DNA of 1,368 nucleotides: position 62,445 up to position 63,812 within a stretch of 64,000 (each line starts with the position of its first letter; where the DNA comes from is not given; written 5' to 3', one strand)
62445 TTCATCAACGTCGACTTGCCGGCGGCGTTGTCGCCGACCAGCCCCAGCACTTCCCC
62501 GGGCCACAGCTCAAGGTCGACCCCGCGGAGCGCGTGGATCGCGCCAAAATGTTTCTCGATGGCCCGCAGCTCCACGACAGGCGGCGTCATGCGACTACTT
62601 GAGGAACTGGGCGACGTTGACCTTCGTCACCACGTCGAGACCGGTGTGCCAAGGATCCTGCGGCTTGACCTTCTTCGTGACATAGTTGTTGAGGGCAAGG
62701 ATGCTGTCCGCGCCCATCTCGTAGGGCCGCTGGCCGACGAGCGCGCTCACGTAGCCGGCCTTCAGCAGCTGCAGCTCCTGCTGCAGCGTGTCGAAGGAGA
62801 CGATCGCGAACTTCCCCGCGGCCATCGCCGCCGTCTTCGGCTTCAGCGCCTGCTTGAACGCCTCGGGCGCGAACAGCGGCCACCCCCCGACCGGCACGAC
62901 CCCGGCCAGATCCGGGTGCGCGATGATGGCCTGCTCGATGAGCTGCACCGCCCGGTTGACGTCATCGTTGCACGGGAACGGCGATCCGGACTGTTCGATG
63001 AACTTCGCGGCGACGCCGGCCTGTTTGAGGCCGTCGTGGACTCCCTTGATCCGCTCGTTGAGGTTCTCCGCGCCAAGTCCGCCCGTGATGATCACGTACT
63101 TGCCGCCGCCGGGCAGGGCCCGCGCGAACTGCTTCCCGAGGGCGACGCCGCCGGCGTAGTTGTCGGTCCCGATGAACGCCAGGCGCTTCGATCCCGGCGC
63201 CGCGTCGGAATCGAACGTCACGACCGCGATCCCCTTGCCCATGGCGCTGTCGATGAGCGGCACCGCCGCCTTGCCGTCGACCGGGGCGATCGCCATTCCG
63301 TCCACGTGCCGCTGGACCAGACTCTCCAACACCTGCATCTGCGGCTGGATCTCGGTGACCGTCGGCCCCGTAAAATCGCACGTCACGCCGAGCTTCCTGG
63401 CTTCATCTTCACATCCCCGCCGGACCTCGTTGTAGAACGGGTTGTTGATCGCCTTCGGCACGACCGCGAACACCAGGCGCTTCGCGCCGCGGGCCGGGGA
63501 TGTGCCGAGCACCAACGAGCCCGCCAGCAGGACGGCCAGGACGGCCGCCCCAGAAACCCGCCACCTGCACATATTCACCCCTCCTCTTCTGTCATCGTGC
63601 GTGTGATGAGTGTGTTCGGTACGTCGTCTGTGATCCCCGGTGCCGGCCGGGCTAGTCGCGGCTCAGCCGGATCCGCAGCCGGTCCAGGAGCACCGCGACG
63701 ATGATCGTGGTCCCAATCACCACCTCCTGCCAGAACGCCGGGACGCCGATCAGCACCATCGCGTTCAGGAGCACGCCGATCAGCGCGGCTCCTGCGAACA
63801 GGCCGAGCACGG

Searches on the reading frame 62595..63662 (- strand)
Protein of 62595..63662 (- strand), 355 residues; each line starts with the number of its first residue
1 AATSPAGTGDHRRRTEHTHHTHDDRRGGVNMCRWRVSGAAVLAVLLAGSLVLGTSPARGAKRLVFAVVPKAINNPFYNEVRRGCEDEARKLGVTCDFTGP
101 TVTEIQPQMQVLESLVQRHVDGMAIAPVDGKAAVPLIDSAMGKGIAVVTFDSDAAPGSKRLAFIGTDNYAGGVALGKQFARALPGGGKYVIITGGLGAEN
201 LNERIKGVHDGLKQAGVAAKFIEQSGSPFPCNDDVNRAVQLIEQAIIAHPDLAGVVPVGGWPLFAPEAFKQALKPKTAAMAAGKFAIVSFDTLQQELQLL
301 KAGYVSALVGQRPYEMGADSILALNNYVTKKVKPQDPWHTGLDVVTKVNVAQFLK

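Call 46: search_protein_families(library=pfam, proteins=[window:62595-63662:-], max_evalue=0.0001)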
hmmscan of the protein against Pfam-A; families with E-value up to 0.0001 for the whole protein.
window:62595-63662:- (355 aa): 1 family
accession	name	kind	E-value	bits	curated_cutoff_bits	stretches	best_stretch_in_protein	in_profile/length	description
PF13407.12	Peripla_BP_4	-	5.3e-61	206.9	35.1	1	65-331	1-257/258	Periplasmic binding protein domain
